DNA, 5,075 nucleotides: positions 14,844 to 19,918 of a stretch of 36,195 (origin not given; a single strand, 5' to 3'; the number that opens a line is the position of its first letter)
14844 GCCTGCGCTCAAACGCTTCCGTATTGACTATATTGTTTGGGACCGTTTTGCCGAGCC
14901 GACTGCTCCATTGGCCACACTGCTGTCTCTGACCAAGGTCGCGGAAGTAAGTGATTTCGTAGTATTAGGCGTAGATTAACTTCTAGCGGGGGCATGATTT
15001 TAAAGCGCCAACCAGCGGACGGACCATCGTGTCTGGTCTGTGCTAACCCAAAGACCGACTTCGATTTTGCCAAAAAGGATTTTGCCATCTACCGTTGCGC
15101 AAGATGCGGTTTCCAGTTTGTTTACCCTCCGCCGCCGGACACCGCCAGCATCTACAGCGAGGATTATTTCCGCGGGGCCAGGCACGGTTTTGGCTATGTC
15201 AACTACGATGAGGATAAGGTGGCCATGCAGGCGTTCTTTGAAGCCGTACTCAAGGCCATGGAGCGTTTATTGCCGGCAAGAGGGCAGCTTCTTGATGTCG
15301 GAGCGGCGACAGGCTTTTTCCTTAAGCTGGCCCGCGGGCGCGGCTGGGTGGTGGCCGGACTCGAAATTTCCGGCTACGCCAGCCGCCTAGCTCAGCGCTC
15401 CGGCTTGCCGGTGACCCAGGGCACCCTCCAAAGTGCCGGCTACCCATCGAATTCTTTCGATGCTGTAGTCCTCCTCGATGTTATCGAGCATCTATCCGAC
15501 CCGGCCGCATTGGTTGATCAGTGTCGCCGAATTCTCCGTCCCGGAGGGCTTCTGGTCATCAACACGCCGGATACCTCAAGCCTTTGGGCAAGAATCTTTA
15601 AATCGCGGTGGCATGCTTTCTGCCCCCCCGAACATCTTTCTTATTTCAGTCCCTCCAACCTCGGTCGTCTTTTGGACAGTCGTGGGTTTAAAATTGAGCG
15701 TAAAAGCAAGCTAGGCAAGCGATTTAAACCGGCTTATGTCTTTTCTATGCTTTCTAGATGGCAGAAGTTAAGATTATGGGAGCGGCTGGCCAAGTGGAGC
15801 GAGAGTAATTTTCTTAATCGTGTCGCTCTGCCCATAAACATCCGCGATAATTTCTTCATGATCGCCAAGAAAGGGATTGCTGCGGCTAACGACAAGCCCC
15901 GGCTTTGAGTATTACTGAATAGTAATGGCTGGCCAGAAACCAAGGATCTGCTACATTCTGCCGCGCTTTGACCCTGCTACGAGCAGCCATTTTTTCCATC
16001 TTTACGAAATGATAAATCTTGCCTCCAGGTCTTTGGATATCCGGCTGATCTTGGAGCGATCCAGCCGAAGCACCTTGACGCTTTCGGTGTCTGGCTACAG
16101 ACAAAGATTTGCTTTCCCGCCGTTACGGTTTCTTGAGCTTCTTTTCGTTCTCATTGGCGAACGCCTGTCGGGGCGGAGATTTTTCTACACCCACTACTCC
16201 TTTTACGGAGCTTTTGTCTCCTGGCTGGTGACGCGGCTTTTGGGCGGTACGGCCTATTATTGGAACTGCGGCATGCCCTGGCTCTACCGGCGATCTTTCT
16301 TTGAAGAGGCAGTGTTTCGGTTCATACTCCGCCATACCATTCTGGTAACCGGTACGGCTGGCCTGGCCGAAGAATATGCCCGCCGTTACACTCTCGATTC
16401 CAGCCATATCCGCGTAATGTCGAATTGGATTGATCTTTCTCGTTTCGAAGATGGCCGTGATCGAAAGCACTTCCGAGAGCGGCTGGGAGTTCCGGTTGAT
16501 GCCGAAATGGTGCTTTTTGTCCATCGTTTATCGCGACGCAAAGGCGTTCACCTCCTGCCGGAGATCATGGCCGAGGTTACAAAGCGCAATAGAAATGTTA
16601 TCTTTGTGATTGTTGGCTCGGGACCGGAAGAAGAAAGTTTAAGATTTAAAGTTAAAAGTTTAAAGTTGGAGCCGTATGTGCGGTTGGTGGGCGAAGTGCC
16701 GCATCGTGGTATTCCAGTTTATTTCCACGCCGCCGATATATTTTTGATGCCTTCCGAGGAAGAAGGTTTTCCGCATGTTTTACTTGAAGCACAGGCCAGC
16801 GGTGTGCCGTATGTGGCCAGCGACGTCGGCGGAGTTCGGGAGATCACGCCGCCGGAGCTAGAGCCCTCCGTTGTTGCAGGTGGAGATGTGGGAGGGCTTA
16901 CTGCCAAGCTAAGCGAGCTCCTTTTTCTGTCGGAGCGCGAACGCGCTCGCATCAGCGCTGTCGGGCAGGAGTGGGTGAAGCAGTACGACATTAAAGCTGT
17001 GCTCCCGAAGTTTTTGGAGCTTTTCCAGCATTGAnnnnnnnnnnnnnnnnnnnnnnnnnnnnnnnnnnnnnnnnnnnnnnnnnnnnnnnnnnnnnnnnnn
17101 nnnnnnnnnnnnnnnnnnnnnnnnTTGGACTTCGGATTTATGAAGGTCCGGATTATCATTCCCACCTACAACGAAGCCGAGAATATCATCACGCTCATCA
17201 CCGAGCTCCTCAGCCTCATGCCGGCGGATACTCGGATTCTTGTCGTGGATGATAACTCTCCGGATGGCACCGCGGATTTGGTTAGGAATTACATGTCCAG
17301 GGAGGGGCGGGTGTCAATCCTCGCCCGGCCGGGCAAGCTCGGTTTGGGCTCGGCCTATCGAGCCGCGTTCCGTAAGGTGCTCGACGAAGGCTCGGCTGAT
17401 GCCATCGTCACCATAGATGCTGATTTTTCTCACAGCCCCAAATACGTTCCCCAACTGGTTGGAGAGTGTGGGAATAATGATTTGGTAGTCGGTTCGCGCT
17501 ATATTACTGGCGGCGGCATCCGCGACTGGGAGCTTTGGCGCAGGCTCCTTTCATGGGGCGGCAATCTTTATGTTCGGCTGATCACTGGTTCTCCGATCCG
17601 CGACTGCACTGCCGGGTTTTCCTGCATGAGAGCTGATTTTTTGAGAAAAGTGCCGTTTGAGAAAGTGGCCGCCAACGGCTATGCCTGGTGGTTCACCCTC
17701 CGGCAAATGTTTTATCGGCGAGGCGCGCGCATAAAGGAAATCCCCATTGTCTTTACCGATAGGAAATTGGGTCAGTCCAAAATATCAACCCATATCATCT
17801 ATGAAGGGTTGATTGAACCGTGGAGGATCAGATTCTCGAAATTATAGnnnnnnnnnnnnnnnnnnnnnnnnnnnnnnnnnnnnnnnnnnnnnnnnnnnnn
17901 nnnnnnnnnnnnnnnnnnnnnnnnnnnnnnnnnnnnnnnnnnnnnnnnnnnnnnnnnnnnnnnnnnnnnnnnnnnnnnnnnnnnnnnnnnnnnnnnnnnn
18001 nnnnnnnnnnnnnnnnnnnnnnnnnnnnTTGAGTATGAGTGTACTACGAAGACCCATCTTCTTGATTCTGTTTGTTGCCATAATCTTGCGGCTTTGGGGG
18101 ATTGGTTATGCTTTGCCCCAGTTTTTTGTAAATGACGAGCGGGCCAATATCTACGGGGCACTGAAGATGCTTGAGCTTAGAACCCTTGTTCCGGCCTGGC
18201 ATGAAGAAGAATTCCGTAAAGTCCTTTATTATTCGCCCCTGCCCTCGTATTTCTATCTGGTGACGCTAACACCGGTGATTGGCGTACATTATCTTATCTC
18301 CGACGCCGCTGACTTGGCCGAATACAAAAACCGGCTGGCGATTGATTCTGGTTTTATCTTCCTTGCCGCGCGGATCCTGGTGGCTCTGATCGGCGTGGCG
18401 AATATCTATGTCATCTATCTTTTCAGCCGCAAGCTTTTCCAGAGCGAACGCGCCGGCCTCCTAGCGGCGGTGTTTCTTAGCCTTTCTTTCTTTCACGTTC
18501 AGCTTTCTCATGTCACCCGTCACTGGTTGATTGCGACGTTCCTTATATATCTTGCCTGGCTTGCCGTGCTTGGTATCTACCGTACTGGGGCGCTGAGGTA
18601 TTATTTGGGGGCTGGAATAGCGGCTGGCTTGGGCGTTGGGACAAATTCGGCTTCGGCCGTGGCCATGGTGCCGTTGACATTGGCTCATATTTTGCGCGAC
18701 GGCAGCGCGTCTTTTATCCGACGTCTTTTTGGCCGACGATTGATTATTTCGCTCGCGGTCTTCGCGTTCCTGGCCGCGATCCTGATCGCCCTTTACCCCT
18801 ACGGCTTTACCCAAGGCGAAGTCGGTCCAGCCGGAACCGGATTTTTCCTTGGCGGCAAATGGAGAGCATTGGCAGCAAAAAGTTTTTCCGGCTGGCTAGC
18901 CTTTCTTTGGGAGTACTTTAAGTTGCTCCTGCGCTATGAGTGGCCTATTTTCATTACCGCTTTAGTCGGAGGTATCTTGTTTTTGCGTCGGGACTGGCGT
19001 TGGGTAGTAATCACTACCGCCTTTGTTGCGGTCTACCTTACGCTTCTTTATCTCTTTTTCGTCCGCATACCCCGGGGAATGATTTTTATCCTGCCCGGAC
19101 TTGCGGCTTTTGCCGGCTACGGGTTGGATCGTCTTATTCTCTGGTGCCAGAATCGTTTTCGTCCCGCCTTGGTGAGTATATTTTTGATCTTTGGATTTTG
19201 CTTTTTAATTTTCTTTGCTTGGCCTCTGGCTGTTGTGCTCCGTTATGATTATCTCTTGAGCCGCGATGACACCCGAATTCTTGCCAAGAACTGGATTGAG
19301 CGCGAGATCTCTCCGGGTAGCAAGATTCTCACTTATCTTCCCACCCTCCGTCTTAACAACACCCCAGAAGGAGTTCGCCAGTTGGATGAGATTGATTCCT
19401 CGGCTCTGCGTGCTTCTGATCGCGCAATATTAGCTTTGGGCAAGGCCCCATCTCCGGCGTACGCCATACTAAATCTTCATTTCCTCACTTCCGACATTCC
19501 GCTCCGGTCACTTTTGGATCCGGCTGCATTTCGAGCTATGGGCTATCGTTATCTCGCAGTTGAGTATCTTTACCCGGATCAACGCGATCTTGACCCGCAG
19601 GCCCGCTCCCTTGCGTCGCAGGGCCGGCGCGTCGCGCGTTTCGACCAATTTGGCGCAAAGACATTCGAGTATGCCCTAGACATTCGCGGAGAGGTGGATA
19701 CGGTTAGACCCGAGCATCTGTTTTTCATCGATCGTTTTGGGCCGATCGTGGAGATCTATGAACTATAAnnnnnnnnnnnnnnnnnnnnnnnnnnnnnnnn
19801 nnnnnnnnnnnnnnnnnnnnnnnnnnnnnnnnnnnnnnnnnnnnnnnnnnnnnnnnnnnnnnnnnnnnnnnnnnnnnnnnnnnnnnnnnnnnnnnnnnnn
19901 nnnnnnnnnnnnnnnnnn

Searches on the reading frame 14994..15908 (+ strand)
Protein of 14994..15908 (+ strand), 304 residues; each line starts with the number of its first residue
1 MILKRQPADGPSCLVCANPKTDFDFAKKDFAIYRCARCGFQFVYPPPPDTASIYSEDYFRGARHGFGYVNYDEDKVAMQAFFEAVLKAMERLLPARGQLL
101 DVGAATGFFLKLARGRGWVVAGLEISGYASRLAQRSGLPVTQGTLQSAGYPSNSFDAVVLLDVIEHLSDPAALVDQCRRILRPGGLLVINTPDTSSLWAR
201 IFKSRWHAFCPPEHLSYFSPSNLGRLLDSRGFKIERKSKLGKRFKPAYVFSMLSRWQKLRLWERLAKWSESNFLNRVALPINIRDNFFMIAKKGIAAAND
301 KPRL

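Call 5: search_protein_families(library=pfam, proteins=[window:14994-15908:+], max_evalue=0.001)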
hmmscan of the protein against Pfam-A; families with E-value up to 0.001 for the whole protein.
window:14994-15908:+ (304 aa): 6 families
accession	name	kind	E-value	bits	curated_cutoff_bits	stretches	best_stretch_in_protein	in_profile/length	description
PF13489.12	Methyltransf_23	-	1.3e-29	103.5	27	1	84-235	8-162/164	Methyltransferase domain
PF08241.18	Methyltransf_11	-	7.3e-18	65.5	21.2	1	100-189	1-95/95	Methyltransferase domain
PF08242.18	Methyltransf_12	-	2.2e-12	48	30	1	100-187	1-98/98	Methyltransferase domain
PF13649.12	Methyltransf_25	-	5.7e-11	43.4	27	1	100-185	2-97/97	Methyltransferase domain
PF13847.12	Methyltransf_31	-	1.7e-07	31.4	27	1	98-195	6-116/145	Methyltransferase domain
PF07021.18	MetW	-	5.7e-06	26.5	21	1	87-182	5-103/193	Methionine biosynthesis protein MetW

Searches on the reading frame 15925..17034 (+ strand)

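Call 5: search_protein_families(library=pfam, proteins=[window:15925-17034:+], max_evalue=0.001)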
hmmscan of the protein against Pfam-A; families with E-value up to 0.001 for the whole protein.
window:15925-17034:+ (369 aa): 3 families
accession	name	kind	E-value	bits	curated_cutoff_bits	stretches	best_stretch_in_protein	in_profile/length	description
PF00534.26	Glycos_transf_1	-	1.3e-34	119.7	26.4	1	180-344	2-166/172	Glycosyl transferases group 1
PF13692.12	Glyco_trans_1_4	-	9.9e-30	104.1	27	1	195-333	3-140/142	Glycosyl transferases group 1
PF20706.3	GT4-conflict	-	7e-07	29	26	1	192-309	196-321/385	Family 4 Glycosyltransferase in conflict systems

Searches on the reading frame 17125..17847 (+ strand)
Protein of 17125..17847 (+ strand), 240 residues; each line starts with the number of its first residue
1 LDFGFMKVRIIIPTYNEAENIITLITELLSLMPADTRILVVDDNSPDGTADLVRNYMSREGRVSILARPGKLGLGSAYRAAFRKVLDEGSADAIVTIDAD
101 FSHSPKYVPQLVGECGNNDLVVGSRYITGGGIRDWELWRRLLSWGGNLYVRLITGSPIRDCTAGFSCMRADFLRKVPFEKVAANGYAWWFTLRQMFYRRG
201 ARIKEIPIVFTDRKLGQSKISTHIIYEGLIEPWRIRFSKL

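Call 5: search_protein_families(library=pfam, proteins=[window:17125-17847:+], max_evalue=0.001)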
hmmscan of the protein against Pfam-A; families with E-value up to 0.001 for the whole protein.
window:17125-17847:+ (240 aa): 1 family
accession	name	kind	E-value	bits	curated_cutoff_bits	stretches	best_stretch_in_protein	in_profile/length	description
PF00535.33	Glycos_transf_2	-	3e-29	102.5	23.3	1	10-175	2-166/168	Glycosyl transferase family 2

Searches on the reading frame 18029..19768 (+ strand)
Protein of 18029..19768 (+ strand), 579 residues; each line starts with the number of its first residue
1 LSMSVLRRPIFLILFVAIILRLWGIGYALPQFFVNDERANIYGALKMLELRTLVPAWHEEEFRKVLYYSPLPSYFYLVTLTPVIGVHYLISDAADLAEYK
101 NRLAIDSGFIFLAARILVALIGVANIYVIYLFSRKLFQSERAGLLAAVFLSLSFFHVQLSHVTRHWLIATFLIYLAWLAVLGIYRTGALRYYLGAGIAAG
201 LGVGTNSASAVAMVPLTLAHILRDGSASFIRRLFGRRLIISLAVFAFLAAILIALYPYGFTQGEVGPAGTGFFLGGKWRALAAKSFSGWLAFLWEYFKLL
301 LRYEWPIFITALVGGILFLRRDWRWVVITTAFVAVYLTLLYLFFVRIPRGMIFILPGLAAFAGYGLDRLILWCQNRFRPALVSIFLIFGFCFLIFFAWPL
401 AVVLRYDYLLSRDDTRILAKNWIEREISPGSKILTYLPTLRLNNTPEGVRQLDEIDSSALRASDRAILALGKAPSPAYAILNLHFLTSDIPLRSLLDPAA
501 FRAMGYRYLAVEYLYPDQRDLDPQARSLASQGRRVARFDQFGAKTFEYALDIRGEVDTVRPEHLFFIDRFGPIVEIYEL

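Call 5: search_protein_families(library=pfam, proteins=[window:18029-19768:+], max_evalue=0.001)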
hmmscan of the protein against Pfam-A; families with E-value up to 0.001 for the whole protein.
window:18029-19768:+ (579 aa): 1 family
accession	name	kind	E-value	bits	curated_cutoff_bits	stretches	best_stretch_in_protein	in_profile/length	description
PF13231.12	PMT_2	-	1e-08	36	26.1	1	111-245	21-154/160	Dolichyl-phosphate-mannose-protein mannosyltransferase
